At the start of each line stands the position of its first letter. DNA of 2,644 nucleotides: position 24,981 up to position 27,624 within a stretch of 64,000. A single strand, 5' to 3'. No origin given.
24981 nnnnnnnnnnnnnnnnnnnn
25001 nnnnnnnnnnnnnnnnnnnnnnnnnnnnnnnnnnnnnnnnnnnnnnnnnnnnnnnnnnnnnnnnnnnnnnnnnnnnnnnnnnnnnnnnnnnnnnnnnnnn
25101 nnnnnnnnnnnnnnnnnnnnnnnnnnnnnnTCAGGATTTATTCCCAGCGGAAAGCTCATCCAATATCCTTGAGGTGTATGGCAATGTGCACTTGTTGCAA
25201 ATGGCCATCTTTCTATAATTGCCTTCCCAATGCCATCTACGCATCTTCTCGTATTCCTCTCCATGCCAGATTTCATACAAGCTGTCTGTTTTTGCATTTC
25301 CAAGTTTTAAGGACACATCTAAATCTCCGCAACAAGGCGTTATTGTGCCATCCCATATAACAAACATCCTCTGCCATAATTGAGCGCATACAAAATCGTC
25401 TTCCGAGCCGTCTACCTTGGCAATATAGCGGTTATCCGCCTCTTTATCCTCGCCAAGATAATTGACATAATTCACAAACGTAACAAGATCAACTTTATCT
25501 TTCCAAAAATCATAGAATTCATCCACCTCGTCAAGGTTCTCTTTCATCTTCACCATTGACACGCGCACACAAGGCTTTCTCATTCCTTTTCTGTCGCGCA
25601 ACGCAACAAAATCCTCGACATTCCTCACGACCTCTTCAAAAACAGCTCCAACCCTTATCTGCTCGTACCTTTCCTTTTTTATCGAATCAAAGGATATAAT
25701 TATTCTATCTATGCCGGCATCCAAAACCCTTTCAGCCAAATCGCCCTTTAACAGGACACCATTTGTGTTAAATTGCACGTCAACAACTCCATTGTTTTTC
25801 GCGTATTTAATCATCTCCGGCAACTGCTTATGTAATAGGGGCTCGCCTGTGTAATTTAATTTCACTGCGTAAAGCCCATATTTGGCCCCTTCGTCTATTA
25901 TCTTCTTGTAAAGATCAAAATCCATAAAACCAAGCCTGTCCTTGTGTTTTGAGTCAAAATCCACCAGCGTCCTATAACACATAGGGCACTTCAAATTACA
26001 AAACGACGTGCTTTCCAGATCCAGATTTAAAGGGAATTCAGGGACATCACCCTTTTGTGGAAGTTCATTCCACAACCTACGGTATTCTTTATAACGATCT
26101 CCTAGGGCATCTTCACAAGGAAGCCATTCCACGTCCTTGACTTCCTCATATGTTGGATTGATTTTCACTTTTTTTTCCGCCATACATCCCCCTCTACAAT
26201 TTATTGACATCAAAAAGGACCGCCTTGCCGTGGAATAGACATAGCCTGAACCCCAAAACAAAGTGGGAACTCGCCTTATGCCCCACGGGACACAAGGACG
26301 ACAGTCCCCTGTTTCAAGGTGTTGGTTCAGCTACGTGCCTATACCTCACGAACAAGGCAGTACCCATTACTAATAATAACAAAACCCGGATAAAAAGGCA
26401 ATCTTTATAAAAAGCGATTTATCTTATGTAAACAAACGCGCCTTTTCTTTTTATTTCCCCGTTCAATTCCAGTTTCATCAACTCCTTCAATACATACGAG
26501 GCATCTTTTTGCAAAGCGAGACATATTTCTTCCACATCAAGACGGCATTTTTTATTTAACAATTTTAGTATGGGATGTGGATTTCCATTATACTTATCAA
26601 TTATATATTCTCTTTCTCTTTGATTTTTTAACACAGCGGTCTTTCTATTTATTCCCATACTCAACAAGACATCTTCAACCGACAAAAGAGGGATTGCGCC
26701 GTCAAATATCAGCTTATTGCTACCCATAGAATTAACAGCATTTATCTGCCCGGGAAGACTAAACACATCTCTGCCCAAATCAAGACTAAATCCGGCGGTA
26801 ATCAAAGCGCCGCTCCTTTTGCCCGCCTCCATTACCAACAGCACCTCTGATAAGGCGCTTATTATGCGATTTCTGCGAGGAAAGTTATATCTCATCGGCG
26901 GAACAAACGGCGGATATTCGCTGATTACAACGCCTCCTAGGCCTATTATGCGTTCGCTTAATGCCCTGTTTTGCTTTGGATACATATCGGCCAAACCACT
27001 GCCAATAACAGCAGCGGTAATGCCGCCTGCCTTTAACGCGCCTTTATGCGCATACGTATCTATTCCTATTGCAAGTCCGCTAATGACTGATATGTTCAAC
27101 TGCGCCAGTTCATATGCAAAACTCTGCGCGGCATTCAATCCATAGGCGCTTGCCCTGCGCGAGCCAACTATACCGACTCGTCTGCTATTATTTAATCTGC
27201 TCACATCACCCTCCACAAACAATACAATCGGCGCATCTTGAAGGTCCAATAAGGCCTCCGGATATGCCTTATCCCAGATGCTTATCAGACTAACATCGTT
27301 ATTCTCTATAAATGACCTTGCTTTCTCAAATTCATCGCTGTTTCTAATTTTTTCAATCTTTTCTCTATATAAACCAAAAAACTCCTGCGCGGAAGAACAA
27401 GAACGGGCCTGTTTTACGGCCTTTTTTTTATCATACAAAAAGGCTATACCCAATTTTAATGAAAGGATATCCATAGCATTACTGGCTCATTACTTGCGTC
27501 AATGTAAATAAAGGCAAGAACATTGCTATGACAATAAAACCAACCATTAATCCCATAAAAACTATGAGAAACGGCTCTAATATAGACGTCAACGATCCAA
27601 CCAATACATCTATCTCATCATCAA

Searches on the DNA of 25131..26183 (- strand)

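Call 37: search_rna_families(sources=[L001, L003, L004, L005, L007, L088, L090], threshold=gathering)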
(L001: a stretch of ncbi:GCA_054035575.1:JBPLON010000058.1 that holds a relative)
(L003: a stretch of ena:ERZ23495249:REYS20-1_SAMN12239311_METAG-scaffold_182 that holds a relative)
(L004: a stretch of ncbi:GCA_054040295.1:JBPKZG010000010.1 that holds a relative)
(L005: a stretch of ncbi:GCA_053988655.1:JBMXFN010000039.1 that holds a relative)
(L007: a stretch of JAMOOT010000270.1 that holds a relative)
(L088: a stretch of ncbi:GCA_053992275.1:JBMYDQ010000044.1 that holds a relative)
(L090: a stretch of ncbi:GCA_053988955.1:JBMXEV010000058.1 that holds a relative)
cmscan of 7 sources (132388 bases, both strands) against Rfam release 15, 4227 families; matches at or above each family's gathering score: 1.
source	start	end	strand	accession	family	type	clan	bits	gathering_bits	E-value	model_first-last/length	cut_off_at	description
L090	13642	13713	+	RF00005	tRNA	Gene; tRNA;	CL00001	69.4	29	9.6e-13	1-71/71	no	tRNA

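Call 45: search_rna_families(sources=[L091, L092, L094], threshold=gathering)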
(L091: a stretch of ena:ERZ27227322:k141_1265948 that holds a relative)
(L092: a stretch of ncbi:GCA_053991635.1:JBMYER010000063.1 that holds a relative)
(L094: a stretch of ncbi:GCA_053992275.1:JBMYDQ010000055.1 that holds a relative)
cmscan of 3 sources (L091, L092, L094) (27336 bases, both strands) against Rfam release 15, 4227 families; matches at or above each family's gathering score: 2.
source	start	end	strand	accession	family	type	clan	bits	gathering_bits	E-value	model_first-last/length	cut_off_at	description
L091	195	348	+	RF00013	6S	Gene;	-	58.9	46.4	1.7e-09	1-187/187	no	6S / SsrS RNA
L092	5663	5816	-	RF00013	6S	Gene;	-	58.9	46.4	1.7e-09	1-187/187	no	6S / SsrS RNA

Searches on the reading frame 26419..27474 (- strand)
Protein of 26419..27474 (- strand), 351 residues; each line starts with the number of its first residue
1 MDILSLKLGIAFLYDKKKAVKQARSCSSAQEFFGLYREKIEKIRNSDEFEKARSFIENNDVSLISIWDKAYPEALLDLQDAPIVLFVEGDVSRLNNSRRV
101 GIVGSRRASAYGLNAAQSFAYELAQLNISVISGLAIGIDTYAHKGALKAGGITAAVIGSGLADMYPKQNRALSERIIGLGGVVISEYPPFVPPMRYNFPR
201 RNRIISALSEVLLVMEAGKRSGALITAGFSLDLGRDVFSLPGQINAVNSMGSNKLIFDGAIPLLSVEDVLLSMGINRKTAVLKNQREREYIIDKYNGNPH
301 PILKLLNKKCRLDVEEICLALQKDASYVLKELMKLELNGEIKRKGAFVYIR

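Call 3: search_protein_families(library=pfam, proteins=[window:26419-27474:-], max_evalue=0.01)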
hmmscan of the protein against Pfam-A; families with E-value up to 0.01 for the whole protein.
window:26419-27474:- (351 aa): 3 families
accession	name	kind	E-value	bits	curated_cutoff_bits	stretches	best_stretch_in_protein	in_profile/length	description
PF02481.21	DNA_processg_A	-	6.7e-75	251.3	29.6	1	56-262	2-209/212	DNA recombination-mediator protein A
PF18306.6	LDcluster4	-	4.6e-05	23.5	26.3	1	99-156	3-61/151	SLOG cluster4 family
PF17782.7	DprA_WH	-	0.004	17.6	22.9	0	301-343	16-57/61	DprA winged helix domain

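Call 4: search_protein_families(library=ncbifam, proteins=[window:26419-27474:-], max_evalue=0.01)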
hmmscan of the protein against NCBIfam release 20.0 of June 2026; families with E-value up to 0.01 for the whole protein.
window:26419-27474:- (351 aa): 3 families
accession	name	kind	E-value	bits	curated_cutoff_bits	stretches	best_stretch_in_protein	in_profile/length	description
TIGR00732.1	dprA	equivalog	6.2e-73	244.6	191.15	1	56-271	4-218/220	DNA-processing protein DprA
NF008007.0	PRK10736.1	equivalog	1.3e-71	241.8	495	1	32-349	41-360/374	DNA-protecting protein DprA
TIGR00725.1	TIGR00725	hypoth_equivalog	0.0058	16.1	106.9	0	99-157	3-61/159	TIGR00725 family protein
